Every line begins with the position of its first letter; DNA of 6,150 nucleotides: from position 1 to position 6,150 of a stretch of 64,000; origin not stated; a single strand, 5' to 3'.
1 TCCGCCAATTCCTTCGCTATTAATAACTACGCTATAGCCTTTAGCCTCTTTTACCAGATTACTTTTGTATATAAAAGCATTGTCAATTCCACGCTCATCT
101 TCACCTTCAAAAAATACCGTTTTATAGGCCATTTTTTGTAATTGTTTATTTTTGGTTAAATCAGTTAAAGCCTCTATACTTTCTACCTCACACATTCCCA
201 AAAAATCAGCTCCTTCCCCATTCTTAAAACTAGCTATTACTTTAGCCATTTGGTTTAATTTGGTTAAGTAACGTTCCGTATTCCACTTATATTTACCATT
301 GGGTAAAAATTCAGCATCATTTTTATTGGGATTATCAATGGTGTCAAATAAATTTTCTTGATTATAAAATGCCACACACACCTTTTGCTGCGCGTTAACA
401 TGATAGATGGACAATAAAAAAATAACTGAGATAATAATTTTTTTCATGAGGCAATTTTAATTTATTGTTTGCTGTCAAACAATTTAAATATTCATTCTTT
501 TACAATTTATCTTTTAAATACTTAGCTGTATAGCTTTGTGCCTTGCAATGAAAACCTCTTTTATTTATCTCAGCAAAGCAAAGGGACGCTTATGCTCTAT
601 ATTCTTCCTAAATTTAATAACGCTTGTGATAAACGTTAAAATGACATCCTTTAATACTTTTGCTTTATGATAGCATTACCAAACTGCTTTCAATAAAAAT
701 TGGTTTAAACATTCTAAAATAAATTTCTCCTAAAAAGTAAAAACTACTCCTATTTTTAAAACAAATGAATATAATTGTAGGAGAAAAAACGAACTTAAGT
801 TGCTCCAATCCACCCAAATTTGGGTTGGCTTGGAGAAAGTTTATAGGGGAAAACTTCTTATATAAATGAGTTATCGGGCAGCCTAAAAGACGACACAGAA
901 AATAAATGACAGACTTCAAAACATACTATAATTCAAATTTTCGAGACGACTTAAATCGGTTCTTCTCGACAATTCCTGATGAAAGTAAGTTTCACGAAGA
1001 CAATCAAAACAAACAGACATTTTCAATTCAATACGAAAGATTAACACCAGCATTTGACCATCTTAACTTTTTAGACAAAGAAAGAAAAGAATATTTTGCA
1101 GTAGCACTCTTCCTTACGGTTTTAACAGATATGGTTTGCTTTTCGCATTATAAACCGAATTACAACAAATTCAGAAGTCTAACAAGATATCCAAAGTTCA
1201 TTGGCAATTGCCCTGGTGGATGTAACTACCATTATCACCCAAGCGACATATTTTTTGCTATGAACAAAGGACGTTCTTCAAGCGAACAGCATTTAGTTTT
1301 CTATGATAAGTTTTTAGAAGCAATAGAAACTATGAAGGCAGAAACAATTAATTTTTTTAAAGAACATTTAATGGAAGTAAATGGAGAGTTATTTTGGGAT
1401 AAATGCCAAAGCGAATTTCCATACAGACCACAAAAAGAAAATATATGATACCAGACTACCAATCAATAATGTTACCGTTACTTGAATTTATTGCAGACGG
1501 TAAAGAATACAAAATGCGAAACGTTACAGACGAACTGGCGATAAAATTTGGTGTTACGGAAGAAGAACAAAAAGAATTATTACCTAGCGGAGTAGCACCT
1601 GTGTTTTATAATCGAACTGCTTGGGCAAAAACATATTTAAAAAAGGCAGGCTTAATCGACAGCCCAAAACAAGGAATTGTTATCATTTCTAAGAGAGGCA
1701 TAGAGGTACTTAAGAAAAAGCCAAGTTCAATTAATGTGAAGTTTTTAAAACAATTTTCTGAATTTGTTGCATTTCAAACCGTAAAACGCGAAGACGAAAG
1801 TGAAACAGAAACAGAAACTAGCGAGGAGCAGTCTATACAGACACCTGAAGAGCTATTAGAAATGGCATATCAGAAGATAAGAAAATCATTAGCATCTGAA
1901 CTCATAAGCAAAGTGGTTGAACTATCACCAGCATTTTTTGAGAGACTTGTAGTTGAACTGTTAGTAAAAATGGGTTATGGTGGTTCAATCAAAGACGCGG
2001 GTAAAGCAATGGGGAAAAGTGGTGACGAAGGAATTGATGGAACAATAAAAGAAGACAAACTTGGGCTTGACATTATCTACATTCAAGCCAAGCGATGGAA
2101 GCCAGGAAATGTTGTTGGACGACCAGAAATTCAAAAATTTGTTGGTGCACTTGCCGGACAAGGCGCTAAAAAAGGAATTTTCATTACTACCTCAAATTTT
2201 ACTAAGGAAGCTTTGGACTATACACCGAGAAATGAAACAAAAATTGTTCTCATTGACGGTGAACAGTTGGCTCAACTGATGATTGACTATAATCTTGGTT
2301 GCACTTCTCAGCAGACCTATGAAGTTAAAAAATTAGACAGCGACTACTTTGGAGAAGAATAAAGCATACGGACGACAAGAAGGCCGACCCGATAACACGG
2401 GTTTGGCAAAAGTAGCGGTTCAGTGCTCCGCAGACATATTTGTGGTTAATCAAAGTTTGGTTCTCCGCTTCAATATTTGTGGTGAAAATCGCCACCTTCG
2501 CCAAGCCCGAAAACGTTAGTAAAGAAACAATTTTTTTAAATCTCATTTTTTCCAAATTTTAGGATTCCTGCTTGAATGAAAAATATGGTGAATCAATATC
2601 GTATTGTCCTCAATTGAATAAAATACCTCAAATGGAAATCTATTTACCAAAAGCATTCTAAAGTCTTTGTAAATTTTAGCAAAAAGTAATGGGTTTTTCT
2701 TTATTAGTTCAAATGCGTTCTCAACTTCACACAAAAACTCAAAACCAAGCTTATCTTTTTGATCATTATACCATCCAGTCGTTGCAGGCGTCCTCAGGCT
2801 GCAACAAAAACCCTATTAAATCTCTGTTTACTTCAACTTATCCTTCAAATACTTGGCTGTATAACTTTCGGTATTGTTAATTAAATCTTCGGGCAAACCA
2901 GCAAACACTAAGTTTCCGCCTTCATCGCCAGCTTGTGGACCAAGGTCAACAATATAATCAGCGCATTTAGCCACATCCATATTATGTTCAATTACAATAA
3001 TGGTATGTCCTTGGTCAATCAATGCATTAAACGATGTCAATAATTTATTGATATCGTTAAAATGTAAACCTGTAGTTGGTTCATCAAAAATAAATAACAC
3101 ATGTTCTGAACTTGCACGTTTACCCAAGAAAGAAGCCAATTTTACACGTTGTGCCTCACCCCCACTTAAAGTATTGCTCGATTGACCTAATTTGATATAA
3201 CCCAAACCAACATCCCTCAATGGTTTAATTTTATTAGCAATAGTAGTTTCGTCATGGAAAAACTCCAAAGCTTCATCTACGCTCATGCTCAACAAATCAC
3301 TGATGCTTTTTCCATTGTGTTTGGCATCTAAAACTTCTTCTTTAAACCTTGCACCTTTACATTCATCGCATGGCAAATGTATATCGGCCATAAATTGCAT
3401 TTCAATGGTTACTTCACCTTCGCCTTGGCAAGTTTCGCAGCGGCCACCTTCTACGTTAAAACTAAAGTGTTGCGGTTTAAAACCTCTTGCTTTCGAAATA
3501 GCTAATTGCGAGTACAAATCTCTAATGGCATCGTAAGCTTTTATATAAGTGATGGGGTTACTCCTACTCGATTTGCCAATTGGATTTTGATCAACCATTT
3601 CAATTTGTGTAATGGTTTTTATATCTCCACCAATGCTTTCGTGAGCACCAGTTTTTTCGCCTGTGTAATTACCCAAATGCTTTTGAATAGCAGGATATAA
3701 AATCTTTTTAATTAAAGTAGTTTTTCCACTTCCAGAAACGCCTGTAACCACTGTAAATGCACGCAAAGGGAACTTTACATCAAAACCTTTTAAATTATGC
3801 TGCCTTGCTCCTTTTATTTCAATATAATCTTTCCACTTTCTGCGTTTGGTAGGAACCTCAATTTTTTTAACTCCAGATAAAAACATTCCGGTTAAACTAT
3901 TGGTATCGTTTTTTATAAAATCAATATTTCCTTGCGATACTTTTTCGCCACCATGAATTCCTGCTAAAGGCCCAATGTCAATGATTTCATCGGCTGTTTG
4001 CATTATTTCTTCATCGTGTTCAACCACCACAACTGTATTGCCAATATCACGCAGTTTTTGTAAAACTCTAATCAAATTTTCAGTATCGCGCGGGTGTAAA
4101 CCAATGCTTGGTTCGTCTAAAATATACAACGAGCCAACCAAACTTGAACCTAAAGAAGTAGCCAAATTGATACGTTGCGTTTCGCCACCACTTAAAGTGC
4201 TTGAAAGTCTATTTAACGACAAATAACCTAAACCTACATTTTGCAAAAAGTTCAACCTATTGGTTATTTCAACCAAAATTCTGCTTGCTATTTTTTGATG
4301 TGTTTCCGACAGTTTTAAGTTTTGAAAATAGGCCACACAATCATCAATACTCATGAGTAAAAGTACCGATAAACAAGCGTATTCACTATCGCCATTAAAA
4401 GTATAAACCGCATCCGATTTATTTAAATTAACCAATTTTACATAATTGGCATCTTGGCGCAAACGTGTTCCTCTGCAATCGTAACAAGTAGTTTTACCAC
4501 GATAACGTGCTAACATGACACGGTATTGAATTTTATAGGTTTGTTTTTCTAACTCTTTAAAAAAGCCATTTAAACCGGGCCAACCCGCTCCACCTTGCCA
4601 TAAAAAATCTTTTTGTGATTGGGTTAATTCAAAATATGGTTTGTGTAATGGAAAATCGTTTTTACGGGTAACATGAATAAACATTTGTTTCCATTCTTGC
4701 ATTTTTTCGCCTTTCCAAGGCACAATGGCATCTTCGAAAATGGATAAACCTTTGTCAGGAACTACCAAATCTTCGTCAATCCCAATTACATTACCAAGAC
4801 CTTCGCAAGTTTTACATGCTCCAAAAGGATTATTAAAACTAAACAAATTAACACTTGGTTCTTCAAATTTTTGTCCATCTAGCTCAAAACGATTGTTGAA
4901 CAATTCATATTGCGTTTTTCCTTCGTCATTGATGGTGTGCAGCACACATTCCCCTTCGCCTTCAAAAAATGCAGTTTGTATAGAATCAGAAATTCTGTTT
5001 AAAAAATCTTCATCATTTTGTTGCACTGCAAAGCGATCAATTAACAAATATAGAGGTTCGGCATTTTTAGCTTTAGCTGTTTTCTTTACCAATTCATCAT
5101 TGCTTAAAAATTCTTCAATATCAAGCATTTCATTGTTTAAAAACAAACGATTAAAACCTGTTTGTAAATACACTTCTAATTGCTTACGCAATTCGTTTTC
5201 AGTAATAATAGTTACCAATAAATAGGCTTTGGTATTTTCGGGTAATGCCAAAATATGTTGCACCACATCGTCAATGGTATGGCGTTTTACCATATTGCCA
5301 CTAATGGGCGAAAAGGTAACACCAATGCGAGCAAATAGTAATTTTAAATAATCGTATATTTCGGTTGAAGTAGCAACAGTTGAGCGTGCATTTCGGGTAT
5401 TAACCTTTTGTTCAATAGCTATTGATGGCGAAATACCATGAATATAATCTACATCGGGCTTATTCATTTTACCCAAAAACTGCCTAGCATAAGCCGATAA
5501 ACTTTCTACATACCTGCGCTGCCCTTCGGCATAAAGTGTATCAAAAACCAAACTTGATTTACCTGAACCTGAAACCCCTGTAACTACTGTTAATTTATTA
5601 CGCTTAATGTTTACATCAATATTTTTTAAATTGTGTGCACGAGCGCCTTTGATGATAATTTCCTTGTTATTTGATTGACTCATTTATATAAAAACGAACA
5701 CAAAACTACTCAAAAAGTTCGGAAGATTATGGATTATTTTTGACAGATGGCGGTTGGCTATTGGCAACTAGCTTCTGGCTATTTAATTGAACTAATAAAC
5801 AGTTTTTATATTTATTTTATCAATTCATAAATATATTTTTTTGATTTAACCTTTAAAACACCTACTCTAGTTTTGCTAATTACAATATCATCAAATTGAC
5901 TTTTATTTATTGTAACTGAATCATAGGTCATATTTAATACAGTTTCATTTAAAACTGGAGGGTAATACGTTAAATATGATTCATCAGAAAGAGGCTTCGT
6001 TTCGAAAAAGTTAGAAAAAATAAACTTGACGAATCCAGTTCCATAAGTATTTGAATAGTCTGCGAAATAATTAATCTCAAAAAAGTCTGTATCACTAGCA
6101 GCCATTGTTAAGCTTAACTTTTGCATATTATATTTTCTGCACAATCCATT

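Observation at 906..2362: Unknown 180-aa Cys/His protein translationally coupled to an Mrr-family nuclease: candidate two-gene defence module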

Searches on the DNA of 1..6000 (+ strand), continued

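Call 61: search_with_rna_model(model_id=R1, sources=[L053, L054, L055, L056, L057, L058, L059, L060, L061, L062, L063, L064, L065, L066, L067, L068, L069, L070, L071, L072, L073, L074, L075, L076, L077, L078, L079, L080, L081, L082, L083, L084, L085, L086, L087, L088, L089, L090, L091, L092, L093, L094, L095, L096, L097, L098, L099, L100, L101, L102, L103, L104, L105, L106, L107, L108, L109, L110, L111, L112, L113, L114, L115, L116, L117, L118, L119, L120, L121, L122, L123, L124, L125, L126, L127, L128, L129, L130, L131, L132], max_evalue=0.01)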
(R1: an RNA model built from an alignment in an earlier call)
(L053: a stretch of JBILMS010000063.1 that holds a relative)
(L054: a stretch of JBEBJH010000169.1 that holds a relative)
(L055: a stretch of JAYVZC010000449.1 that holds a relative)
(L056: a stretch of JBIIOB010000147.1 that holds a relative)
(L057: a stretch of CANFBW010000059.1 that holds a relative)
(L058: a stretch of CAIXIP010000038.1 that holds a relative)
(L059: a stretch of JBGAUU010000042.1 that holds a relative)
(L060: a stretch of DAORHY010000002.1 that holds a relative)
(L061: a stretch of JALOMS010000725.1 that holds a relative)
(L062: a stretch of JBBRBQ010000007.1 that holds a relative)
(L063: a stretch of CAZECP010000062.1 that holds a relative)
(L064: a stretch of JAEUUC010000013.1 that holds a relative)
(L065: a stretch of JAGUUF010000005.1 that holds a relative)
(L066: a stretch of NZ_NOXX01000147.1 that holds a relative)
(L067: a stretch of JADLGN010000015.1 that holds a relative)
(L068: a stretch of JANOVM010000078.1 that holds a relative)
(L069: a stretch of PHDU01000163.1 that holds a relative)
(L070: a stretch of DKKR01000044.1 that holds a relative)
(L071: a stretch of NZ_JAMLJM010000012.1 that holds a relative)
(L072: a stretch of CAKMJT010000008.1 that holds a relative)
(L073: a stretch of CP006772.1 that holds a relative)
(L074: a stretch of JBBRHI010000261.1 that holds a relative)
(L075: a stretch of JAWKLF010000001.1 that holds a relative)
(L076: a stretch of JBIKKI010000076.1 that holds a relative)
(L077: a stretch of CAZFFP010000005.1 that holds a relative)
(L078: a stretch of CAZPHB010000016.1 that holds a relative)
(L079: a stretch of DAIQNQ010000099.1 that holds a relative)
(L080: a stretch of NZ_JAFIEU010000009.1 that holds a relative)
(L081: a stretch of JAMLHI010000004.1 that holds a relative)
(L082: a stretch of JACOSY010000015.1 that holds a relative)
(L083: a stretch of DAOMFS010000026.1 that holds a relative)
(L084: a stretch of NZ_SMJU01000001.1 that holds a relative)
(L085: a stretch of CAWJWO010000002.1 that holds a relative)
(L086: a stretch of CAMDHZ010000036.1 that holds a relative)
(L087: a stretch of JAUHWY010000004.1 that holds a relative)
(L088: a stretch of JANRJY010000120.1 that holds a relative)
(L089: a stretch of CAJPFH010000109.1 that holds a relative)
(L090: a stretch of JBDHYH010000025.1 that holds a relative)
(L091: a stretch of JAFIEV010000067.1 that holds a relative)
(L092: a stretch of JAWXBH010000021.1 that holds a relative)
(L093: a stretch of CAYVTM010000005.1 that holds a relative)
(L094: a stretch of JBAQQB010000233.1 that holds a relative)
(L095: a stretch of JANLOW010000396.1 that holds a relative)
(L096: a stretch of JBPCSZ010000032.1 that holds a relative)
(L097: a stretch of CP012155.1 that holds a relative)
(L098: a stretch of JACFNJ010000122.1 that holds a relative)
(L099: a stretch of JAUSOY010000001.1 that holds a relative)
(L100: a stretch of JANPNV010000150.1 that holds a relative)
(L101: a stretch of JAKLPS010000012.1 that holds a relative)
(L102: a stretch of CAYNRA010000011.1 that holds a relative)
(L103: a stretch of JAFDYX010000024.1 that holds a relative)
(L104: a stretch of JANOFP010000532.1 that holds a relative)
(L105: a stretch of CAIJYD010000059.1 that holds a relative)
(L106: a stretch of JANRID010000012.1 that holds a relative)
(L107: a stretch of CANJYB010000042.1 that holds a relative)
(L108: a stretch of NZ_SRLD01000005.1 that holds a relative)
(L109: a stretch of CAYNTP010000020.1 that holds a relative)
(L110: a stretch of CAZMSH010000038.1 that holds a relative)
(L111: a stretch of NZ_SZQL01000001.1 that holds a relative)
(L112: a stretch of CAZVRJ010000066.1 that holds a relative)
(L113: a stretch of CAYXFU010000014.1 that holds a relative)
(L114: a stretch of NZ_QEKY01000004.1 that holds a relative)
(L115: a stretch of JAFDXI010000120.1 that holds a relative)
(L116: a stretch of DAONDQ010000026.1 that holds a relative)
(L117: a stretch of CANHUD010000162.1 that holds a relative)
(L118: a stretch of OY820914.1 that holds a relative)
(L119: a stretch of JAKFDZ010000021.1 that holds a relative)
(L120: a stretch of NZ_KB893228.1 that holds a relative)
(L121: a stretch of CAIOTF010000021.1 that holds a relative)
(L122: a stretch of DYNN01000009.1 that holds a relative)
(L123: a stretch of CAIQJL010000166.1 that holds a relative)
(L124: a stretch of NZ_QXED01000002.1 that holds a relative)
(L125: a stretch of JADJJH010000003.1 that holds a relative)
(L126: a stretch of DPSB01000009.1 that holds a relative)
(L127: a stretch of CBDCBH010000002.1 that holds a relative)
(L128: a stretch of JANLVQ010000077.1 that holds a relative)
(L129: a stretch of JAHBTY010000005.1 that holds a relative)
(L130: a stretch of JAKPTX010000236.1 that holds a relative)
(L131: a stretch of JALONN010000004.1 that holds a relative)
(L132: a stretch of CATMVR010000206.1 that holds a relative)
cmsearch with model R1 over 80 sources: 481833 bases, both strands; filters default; matches with E-value up to 0.01: 45.
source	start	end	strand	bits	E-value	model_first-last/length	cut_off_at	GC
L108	3943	4077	+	132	2.7e-32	1-135/135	no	0.46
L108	6416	6550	+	131.4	4e-32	1-135/135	no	0.48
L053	3675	3808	+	115.6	7.1e-28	1-135/135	no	0.43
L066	1248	1382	+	112.2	6e-27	1-135/135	no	0.39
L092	1300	1434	+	99.6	1.4e-23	1-135/135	no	0.44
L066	2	137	+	99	2.1e-23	1-135/135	no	0.42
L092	52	186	+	96.8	7.7e-23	1-135/135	no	0.43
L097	4512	4646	+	93.9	4.8e-22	1-135/135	no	0.47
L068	4516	4650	+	90.9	3.1e-21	1-135/135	no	0.45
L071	3946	4080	+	83.6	2.7e-19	1-135/135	no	0.5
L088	1891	2025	+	81.4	1.1e-18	1-135/135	no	0.42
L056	3699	3832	+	75.1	5.2e-17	1-135/135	no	0.45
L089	1004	1137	+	73.5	1.4e-16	1-135/135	no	0.48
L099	3943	4077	+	73.5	1.4e-16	1-135/135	no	0.45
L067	2615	2748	+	72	3.7e-16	1-135/135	no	0.48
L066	2299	2432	+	67.3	6.4e-15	1-135/135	no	0.46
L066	3946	4083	+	65.6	1.9e-14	1-135/135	no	0.47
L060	2834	2967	+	61.7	2e-13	1-135/135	no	0.39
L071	671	806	+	56.9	4e-12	1-135/135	no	0.4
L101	2812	2945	+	53.2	4.1e-11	1-135/135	no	0.49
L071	4946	5081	+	51.7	9.9e-11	1-135/135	no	0.43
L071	1603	1739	+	51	1.6e-10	1-135/135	no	0.4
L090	273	410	+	49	5.3e-10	1-135/135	no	0.46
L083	4247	4383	+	43.9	1.3e-08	1-135/135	no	0.44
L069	2329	2463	+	41.7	5.1e-08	1-135/135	no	0.43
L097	2811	2946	+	41.3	6.2e-08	1-135/135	no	0.43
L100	623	719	+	39.9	1.5e-07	1-135/135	no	0.29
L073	3942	4075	+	39.5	2e-07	1-135/135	no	0.37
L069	1211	1343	+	37.1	8.5e-07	1-135/135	no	0.44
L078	1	81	+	37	8.8e-07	55-135/135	5'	0.47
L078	1594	1792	+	36.5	1.2e-06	1-135/135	no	0.58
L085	3938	4071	+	36.3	1.4e-06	1-135/135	no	0.51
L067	1004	1138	+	36.2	1.5e-06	1-135/135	no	0.47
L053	1484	1617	+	35.8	1.9e-06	1-135/135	no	0.34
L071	2265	2435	+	35.7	2e-06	1-135/135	no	0.43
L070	3943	4077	+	35.6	2.1e-06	1-135/135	no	0.37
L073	5122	5255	+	34.6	4e-06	1-135/135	no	0.49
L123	3939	4073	+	31.3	3.1e-05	1-135/135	no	0.46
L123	1693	1828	+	30.4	5.4e-05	1-135/135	no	0.49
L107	2786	2939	+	29.8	7.6e-05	1-135/135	no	0.39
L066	5850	5978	+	28.2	0.00021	1-135/135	no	0.44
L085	1836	1970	+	27.1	0.00041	1-135/135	no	0.48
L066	2302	2428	-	26.4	0.00062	1-135/135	no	0.45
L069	87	220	+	25.4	0.0012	1-135/135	no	0.45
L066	1251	1378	-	25.1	0.0014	1-135/135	no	0.4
